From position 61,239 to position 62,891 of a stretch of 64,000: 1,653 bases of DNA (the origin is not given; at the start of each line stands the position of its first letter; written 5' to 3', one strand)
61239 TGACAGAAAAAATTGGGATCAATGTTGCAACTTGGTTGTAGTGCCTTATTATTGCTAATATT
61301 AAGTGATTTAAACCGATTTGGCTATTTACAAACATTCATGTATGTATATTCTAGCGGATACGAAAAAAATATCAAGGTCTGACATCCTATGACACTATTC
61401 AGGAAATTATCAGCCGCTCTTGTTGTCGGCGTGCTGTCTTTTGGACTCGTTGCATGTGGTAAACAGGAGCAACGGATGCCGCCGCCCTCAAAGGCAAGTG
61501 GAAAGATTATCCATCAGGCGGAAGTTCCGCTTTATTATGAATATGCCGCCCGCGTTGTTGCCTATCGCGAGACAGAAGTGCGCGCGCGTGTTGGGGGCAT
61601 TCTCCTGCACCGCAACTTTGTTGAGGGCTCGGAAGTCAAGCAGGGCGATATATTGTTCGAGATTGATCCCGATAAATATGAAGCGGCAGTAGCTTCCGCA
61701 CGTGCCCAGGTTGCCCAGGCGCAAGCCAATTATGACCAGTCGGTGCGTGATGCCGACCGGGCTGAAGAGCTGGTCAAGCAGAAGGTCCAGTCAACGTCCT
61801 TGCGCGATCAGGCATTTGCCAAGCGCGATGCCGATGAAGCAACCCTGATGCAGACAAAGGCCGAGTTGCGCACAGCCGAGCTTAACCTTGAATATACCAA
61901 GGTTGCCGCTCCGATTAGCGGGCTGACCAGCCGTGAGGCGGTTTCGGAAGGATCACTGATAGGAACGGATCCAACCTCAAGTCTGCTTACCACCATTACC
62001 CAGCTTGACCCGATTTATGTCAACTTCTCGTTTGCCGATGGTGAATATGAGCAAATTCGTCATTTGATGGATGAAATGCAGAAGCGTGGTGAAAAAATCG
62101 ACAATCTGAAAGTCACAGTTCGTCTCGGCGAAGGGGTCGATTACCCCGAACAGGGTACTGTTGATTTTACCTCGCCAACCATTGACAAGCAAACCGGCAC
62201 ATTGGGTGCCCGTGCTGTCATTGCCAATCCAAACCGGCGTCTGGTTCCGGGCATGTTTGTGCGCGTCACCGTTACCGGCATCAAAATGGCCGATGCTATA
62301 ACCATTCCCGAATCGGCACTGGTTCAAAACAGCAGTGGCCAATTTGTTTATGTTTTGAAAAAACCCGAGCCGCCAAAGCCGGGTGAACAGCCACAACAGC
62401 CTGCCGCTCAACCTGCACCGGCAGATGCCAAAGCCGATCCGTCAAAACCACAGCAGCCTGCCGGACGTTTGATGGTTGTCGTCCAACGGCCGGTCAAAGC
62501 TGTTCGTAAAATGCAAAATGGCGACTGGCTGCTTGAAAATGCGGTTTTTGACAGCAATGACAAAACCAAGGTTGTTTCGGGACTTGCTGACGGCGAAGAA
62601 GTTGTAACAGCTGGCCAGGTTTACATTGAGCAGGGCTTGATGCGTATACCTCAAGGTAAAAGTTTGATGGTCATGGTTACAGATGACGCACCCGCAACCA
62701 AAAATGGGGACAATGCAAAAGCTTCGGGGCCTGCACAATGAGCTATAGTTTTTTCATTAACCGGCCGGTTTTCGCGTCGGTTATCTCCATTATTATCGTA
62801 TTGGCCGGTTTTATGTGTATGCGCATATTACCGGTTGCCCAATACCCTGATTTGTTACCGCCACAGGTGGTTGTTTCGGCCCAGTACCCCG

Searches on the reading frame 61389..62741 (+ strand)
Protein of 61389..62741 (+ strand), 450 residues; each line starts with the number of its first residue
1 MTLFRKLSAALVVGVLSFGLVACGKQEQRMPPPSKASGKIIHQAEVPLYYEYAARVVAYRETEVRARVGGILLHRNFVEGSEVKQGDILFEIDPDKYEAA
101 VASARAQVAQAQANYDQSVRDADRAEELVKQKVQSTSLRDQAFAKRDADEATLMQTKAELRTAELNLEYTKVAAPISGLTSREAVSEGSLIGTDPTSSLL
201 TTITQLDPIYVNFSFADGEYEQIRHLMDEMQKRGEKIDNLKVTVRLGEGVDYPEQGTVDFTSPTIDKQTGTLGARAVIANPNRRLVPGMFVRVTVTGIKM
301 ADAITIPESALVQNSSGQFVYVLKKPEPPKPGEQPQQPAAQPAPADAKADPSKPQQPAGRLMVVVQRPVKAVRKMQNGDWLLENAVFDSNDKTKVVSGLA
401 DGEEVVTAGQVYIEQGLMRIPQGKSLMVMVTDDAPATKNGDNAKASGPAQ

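Call 78: find_encoding_contigs(protein=window:61389-62741:+, flank=1000, max_places=8)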
Protein window:61389-62741:+ (450 aa): 12 contigs read that carry it; 7 places shown.
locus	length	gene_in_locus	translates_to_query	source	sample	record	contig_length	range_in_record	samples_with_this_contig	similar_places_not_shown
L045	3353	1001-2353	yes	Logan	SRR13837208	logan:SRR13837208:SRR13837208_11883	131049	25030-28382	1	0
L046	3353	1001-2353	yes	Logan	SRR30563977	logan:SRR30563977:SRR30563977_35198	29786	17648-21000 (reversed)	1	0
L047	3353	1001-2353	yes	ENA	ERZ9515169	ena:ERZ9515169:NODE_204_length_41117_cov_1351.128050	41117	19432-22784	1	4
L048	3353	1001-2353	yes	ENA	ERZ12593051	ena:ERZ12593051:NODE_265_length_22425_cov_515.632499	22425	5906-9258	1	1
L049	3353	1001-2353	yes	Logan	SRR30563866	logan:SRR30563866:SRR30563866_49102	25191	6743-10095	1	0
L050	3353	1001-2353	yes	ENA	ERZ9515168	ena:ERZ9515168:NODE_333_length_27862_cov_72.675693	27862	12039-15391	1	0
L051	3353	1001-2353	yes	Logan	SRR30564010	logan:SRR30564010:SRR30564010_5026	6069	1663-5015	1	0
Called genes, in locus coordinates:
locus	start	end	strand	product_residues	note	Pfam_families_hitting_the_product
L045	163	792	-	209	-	PF00440:TetR_N, PF08361:TetR_C_2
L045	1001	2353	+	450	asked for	PF25917:BSH_RND, PF25876:HH_MFP_RND (weak), PF25944:Beta-barrel_RND, PF25954:Beta-barrel_RND_2, PF25989:YknX_C (faint)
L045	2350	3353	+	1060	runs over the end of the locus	PF00873:ACR_tran, PF03176:MMPL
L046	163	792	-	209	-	PF00440:TetR_N, PF08361:TetR_C_2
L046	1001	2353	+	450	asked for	PF25917:BSH_RND, PF25876:HH_MFP_RND (weak), PF25944:Beta-barrel_RND, PF25954:Beta-barrel_RND_2, PF25989:YknX_C (faint)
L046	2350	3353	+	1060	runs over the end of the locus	PF00873:ACR_tran, PF03176:MMPL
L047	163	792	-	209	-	PF00440:TetR_N, PF08361:TetR_C_2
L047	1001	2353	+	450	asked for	PF25917:BSH_RND, PF25876:HH_MFP_RND (weak), PF25944:Beta-barrel_RND, PF25954:Beta-barrel_RND_2, PF25989:YknX_C (faint)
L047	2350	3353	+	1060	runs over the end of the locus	PF00873:ACR_tran, PF03176:MMPL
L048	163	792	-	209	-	PF00440:TetR_N, PF08361:TetR_C_2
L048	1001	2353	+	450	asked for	PF25917:BSH_RND, PF25876:HH_MFP_RND (weak), PF25944:Beta-barrel_RND, PF25954:Beta-barrel_RND_2, PF25989:YknX_C (faint)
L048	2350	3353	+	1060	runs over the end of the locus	PF00873:ACR_tran, PF03176:MMPL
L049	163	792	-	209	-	PF00440:TetR_N, PF08361:TetR_C_2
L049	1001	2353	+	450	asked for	PF25917:BSH_RND, PF25876:HH_MFP_RND (weak), PF25944:Beta-barrel_RND, PF25954:Beta-barrel_RND_2, PF25989:YknX_C (faint)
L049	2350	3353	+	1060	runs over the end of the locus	PF00873:ACR_tran, PF03176:MMPL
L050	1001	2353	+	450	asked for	PF25917:BSH_RND, PF25876:HH_MFP_RND (weak), PF25944:Beta-barrel_RND, PF25954:Beta-barrel_RND_2, PF25989:YknX_C (faint)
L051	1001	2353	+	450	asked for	PF25917:BSH_RND, PF25876:HH_MFP_RND (weak), PF25944:Beta-barrel_RND, PF25954:Beta-barrel_RND_2, PF25989:YknX_C (faint)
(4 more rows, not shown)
